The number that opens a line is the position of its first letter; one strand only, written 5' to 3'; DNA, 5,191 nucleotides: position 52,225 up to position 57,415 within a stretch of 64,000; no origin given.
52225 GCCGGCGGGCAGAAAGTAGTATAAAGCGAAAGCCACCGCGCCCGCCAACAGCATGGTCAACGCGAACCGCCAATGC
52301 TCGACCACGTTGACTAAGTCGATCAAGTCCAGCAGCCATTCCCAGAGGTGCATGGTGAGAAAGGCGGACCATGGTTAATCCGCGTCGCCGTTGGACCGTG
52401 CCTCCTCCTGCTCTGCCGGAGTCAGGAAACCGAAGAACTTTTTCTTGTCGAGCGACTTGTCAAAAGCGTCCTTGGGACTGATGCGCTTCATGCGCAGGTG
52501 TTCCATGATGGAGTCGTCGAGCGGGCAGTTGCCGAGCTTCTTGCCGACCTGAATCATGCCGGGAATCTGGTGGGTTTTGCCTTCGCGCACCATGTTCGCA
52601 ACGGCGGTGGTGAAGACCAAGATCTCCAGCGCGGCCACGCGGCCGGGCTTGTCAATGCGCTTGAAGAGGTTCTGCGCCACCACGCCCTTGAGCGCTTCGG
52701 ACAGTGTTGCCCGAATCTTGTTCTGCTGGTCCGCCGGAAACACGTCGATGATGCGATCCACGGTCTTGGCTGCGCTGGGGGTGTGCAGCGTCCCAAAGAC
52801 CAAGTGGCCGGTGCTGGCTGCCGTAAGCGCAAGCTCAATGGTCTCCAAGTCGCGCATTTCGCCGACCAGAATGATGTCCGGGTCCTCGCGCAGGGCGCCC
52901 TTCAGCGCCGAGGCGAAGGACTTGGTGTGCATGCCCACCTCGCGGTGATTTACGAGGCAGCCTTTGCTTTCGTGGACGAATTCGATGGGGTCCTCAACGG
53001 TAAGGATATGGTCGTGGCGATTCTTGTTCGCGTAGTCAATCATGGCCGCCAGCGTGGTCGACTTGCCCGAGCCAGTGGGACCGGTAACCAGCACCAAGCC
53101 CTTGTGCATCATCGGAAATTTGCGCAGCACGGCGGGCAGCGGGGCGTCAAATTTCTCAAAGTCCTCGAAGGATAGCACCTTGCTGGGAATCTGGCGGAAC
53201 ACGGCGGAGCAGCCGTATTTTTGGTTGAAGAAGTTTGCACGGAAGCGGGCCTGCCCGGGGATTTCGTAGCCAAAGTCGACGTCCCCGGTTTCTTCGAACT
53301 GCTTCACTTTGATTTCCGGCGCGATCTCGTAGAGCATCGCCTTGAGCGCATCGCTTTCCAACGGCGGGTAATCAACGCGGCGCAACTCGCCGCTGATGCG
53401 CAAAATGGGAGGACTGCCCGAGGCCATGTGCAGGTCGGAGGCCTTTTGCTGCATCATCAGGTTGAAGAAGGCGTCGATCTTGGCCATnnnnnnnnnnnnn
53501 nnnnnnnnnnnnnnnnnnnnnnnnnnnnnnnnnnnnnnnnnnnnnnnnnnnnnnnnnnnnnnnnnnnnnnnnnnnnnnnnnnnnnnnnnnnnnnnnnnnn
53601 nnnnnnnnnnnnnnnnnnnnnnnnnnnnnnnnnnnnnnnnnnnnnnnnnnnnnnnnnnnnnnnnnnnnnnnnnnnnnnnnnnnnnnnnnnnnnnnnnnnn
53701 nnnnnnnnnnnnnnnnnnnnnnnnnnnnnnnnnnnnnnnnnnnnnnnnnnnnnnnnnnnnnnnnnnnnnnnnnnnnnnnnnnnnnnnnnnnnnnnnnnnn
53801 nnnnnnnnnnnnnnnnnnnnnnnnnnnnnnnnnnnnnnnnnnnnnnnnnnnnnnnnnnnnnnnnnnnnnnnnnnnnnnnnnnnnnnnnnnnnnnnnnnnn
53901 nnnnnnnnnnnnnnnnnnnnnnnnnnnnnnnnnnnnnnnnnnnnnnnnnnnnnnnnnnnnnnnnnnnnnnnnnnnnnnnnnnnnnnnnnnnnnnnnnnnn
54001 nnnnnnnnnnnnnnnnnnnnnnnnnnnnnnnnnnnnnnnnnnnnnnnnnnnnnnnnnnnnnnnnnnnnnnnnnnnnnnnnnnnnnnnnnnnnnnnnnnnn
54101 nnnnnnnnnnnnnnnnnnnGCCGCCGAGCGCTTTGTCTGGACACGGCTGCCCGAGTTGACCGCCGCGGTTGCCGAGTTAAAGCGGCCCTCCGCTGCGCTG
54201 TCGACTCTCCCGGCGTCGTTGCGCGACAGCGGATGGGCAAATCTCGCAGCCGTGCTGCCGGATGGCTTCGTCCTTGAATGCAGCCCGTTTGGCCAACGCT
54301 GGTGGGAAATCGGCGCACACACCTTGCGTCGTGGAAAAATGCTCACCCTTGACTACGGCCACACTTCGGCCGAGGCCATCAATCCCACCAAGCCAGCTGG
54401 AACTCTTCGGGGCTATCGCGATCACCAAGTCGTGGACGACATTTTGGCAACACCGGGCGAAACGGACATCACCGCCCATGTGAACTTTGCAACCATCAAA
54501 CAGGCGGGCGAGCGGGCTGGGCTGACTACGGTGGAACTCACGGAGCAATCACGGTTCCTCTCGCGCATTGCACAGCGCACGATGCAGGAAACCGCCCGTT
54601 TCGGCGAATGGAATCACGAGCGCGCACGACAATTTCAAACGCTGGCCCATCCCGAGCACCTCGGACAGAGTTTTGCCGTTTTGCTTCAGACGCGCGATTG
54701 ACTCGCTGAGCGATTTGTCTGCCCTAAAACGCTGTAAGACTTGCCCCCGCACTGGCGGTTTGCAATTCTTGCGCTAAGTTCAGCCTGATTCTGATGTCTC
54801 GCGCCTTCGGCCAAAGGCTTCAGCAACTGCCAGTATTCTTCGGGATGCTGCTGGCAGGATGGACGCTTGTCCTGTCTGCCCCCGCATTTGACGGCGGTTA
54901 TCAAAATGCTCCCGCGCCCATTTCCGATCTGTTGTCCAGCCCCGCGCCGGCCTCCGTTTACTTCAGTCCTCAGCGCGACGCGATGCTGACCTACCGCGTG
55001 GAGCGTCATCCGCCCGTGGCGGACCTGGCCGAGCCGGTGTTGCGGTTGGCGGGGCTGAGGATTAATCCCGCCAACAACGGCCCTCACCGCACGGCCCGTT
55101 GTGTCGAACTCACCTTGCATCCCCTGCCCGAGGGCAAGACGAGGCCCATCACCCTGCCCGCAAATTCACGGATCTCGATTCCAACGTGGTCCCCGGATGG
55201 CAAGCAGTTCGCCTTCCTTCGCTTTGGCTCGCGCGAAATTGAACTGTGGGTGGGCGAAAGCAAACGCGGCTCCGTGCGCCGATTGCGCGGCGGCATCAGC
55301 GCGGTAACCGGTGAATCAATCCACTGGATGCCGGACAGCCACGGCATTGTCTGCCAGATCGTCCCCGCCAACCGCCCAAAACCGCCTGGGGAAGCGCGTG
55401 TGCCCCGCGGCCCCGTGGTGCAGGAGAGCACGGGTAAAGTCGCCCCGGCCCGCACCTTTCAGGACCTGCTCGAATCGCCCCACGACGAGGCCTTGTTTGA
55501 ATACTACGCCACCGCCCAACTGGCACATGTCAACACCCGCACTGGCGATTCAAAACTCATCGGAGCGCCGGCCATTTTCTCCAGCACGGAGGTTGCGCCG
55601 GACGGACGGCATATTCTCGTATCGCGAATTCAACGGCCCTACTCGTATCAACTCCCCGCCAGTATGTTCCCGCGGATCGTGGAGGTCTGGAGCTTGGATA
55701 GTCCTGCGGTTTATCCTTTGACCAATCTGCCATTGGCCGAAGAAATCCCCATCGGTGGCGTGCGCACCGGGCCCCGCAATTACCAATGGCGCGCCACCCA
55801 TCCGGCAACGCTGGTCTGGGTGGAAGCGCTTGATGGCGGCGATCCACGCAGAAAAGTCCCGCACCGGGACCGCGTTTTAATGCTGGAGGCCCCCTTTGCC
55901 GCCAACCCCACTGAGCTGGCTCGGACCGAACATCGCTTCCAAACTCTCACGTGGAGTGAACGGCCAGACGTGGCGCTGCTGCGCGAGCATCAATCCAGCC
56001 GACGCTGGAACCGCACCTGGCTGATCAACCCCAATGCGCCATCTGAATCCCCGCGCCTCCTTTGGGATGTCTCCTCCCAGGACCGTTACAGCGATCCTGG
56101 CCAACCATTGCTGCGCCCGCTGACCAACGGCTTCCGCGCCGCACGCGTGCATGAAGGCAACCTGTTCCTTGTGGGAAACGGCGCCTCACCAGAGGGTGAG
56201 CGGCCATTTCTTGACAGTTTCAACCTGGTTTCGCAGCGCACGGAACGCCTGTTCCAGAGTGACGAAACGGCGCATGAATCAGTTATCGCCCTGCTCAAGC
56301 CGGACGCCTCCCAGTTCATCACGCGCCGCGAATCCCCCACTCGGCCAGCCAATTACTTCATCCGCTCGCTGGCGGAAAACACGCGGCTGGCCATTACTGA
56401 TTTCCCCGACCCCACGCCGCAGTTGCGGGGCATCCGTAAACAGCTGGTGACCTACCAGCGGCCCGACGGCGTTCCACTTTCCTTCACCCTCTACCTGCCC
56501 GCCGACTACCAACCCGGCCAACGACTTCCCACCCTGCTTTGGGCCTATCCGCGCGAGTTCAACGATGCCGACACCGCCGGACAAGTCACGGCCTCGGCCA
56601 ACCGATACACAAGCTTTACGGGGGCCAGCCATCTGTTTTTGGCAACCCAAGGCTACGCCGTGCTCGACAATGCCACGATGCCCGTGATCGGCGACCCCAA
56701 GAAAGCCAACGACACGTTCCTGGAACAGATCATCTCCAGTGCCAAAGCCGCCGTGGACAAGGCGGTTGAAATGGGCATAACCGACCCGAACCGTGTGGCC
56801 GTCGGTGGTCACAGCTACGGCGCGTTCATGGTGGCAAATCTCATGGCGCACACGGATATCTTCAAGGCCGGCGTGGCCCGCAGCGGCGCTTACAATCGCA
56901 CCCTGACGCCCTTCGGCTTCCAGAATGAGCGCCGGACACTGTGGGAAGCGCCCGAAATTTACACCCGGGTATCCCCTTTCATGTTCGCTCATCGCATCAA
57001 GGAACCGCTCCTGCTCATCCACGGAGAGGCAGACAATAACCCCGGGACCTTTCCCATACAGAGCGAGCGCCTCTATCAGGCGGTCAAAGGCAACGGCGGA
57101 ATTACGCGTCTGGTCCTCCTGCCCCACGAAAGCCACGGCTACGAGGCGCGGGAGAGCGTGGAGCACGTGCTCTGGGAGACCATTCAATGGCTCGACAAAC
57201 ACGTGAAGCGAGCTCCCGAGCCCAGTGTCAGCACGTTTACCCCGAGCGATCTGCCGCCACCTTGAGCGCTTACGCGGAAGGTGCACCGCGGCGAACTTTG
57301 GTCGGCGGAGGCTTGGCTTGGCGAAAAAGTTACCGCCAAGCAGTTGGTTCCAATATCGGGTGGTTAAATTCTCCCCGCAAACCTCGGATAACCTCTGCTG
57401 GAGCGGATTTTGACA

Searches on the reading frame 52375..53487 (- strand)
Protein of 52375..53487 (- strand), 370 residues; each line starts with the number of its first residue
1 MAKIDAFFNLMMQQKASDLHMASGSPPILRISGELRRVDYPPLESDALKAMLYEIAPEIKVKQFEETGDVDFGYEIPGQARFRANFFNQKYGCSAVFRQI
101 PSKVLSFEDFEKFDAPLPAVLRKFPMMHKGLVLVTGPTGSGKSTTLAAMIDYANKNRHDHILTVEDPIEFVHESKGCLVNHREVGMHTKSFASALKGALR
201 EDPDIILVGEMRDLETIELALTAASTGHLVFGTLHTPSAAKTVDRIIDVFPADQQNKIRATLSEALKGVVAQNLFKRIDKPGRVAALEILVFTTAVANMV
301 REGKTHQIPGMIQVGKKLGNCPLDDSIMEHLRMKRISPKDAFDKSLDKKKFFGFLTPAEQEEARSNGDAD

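Call 81: search_protein_families(library=pfam, proteins=[window:52375-53487:-], max_evalue=0.00001)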
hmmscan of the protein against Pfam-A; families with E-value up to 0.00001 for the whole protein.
window:52375-53487:- (370 aa): 1 family
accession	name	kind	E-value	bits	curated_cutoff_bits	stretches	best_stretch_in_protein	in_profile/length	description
PF00437.27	T2SSE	-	3.9e-47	161.1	24.9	1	4-284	12-287/370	Type II/IV secretion system protein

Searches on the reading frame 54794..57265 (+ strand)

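Call 82: search_protein_families(library=pfam, proteins=[window:54794-57265:+], max_evalue=0.00001)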
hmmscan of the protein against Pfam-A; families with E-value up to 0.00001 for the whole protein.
window:54794-57265:+ (823 aa): 2 families
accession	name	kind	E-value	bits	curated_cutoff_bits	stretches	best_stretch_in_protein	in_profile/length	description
PF00326.27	Peptidase_S9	-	5.5e-23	82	22.6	1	652-805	50-211/213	Prolyl oligopeptidase family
PF02129.25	Peptidase_S15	-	6e-07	29.9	23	0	558-692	1-122/262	X-Pro dipeptidyl-peptidase (S15 family)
